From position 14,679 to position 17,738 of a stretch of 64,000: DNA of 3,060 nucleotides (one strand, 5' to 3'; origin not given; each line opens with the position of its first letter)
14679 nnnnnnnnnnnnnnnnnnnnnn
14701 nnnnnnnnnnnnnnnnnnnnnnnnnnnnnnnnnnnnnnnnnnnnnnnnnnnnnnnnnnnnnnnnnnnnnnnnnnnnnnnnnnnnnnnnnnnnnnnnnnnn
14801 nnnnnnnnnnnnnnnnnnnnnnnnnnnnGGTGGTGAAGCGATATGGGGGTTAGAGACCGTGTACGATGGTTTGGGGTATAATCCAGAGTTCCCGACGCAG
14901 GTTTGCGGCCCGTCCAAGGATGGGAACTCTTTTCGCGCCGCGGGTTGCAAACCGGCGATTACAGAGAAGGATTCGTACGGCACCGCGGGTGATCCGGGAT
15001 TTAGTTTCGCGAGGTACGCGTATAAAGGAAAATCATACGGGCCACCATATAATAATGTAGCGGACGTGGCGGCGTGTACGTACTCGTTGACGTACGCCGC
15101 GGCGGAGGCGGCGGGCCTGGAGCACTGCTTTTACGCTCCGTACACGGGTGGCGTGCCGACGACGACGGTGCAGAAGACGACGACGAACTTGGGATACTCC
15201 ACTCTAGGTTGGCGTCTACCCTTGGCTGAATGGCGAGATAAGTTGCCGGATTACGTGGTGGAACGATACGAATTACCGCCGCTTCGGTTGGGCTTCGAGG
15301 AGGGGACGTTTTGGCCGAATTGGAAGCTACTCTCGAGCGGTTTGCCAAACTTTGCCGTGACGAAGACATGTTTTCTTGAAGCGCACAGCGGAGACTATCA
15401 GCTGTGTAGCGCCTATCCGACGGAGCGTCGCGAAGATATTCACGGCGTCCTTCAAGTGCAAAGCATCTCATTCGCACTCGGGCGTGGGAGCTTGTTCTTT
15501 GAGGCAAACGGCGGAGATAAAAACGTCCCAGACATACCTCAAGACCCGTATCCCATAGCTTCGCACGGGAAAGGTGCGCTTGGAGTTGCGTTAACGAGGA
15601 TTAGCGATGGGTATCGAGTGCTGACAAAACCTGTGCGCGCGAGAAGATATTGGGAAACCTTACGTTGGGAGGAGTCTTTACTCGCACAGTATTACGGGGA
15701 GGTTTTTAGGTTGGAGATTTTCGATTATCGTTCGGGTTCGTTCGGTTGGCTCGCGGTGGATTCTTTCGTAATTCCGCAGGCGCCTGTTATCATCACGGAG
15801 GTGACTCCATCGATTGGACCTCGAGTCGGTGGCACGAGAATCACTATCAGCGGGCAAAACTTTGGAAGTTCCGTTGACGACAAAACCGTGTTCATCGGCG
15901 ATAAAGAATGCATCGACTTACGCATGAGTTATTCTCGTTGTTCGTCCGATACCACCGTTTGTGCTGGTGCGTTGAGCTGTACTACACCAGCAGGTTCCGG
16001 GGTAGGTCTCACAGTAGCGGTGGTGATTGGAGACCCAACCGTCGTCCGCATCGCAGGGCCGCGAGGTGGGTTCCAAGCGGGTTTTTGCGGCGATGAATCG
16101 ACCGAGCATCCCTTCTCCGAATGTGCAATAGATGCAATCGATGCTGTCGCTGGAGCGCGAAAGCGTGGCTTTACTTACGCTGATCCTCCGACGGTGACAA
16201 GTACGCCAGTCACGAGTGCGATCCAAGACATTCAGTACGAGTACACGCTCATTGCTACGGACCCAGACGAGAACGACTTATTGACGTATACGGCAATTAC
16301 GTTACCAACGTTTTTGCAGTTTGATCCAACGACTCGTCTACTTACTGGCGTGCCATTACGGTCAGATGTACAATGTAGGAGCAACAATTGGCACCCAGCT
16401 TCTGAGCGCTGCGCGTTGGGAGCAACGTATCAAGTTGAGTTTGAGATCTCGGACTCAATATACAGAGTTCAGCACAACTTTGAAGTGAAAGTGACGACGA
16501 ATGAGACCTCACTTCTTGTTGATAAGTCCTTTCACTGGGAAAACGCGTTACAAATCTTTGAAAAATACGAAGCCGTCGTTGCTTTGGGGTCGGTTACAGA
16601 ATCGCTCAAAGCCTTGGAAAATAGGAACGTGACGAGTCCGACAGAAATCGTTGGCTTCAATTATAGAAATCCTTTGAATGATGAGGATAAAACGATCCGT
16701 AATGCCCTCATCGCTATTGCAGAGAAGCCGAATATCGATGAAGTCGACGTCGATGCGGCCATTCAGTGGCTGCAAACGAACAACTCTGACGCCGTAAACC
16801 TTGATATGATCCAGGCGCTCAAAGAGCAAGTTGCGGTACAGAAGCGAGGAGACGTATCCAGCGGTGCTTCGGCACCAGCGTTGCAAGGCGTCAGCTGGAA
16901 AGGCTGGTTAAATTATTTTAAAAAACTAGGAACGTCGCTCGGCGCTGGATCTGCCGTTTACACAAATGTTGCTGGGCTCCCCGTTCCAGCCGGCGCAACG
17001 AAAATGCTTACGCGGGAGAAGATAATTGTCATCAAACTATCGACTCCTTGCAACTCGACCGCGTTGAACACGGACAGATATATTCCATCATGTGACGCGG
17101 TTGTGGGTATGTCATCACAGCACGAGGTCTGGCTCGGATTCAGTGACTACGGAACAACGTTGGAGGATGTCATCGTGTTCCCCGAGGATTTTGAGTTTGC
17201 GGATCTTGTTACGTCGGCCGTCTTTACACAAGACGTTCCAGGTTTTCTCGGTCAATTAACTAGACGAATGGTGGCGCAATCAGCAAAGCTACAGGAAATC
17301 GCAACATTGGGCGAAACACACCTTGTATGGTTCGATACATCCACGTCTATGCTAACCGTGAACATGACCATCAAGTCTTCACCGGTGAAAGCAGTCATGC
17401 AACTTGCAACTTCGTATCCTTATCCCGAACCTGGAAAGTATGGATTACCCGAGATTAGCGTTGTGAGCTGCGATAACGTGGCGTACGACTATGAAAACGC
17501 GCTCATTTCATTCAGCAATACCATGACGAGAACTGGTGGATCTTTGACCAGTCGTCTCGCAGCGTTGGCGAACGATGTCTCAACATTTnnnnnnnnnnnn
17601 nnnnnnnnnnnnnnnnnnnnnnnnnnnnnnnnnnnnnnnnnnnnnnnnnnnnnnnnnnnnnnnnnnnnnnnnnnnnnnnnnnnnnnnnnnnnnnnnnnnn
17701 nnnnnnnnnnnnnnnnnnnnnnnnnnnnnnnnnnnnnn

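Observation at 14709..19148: Very large secreted EGF/TIG/cadherin-like adhesion-type protein in an otherwise housekeeping-dense region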

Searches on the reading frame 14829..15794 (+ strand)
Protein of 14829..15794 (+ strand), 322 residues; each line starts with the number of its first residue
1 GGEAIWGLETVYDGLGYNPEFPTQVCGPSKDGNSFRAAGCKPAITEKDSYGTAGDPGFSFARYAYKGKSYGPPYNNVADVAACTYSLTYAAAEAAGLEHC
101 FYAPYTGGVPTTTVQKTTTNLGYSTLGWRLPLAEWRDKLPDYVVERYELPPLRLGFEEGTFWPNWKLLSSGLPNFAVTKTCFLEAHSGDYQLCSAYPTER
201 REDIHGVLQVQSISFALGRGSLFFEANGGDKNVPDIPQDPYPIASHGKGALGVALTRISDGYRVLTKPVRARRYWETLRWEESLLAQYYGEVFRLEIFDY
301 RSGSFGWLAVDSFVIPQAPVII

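Call 17: search_protein_families(library=pfam, proteins=[window:14829-15794:+], max_evalue=10)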
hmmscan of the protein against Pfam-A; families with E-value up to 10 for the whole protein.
window:14829-15794:+ (322 aa): 0 families

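Call 19: search_protein_families(library=pfam, alignment_id=A1, max_evalue=0.01)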
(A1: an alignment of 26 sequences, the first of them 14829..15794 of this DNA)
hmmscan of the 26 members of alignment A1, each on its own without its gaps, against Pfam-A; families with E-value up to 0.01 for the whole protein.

A. member 1, window:14829-15794:+ (322 aa): 0 families

B. families by the number of members that match (of 26 scanned): 7 families
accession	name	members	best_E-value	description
PF01833.30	TIG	25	6.6e-16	IPT/TIG domain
PF25024.1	EGF_TEN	22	7.7e-14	Teneurin EGF domain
PF05345.18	He_PIG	21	2.7e-08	Putative Ig domain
PF07974.19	EGF_2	19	5.2e-09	EGF-like domain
PF23106.1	EGF_Teneurin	19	1.4e-07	Teneurin-like EGF domain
PF08305.17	NPCBM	6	6.7e-06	NPCBM/NEW2 domain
PF00008.33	EGF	1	0.0033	EGF-like domain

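Call 20: predict_structure(alignment_id=A1)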
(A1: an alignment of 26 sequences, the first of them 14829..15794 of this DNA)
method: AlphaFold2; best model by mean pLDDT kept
length: 322 residues; sequences in the alignment: 26
mean_pLDDT: 62.9   pTM: 0.62
mean pLDDT of the five models: 62.9, 60.3, 60.1, 57.4, 47.2
residues with pLDDT >= 90: 30; 70-90: 111; 50-70: 89; < 50: 92
segments of 3 or more residues with pLDDT < 50: 1-17, 59-81, 105-143, 183-185, 201-205
pLDDT, mean of each block of 10 residues (from residue 1): 25 40 57 63 66 58 28 34 65 74 50 36 31 39 65 69 69 63 51 62 61 86 80 83 78 91 90 73 93 89 67 80 58
secondary structure, 60 per line:
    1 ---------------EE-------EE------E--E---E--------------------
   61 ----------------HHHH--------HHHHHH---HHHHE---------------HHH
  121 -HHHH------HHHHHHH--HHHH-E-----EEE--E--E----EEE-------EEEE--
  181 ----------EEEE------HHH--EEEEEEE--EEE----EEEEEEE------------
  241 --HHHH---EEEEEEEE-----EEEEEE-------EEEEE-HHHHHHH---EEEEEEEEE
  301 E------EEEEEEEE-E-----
elements in order: H77-80 H89-94 H98-101 H122-125 H132-138 H141-144 E152-154 E165-167 E175-178 E191-194 E206-212 E215-217 E222-228 H243-246 E250-257 E263-268 E276-280 H282-288 E292-301 E308-315

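Call 28: find_homologous_proteins(query=A2, max_evalue=0.01)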
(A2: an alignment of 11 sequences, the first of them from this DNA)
Query A2 (11 sequences) (322 aa, profile of the alignment): 7 proteins with E <= 0.01 among 8000 candidates.
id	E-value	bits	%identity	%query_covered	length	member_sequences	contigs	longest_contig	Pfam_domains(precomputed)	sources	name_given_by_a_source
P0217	3.7e-135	469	44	99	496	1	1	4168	PF01833.31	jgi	jgi:hypothetical protein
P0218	3.5e-122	427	55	70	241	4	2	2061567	-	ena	-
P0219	3.0e-121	423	45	90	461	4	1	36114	PF01833.31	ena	-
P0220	6.4e-96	340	59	55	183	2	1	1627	-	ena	-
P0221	1.6e-89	319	43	77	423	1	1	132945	PF01833.31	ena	-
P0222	3.8e-73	265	38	67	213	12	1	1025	-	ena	-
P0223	1.1e-11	63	53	9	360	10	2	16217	-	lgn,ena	-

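Call 29: search_solved_structures(query=A2, max_evalue=10)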
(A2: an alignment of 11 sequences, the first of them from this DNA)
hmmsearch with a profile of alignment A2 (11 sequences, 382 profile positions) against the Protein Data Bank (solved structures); distinct sequences matched with E-value up to 10: 0.

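Call 35: find_related_loci(query=A2, collection=viral_contigs, flank=5000)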
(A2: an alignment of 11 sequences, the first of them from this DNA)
Query A2 (322 aa) in viral_contigs; peptide patterns used: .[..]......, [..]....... (x = any residue, [..] = any of these).
19 stretches matched a pattern, but none encodes a relative of the query by tblastn (E <= 1e-3).

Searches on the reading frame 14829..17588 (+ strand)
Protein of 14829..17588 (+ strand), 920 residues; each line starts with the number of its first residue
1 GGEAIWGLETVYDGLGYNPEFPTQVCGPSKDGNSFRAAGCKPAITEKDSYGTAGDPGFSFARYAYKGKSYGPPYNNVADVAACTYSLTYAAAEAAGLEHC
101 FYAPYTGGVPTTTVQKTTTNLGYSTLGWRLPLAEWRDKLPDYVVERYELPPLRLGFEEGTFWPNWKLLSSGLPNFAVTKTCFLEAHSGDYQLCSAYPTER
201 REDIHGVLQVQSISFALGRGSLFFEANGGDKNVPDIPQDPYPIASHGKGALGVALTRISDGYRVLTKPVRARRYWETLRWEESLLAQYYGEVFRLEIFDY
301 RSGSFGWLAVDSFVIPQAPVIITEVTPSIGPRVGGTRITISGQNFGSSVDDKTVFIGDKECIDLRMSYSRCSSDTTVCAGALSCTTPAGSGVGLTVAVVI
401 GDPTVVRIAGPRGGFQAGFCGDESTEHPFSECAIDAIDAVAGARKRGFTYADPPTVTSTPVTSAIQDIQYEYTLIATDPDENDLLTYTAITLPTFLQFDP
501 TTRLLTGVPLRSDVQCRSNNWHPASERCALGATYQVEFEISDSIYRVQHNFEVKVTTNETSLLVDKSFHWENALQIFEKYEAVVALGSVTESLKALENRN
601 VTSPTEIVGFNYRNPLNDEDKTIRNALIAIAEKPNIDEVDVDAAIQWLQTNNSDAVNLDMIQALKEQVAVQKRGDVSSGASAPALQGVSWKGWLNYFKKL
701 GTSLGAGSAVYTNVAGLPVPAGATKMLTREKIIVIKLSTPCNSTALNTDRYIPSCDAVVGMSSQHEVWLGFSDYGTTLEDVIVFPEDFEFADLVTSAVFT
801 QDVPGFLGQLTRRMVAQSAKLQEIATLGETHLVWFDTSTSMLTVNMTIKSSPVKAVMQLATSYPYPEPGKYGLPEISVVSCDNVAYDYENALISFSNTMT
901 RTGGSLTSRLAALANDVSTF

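Call 25: search_protein_representatives(protein=window:14829-17588:+)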
Query: 920 residues. Proteins with E-value up to 0.001 (for the whole library): 2809; up to 1e-10: 1019; up to 1e-30: 153. The best 150 are listed.
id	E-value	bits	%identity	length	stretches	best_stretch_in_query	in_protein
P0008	0.0e+00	1425.9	68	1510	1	2-917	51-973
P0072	7.6e-219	745.4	39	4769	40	451-515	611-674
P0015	5.3e-169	580.4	41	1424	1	82-894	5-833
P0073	3.1e-167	574.6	35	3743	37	451-516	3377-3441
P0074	1.1e-156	539.7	41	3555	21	452-518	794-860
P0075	1.1e-155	536.4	40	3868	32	451-514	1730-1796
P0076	1.9e-141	489.3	37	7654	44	451-515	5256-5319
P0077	1.5e-139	482.9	42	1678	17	451-514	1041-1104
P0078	1.8e-137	476.1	43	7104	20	452-515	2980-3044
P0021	9.0e-129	447.3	42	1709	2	23-559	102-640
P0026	4.6e-128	445.0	47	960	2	142-575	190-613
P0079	1.9e-121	423.1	33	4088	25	453-533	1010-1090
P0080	1.8e-120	419.8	56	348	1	172-528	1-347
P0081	8.0e-116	404.5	49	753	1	172-576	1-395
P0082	4.2e-115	402.1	35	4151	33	451-518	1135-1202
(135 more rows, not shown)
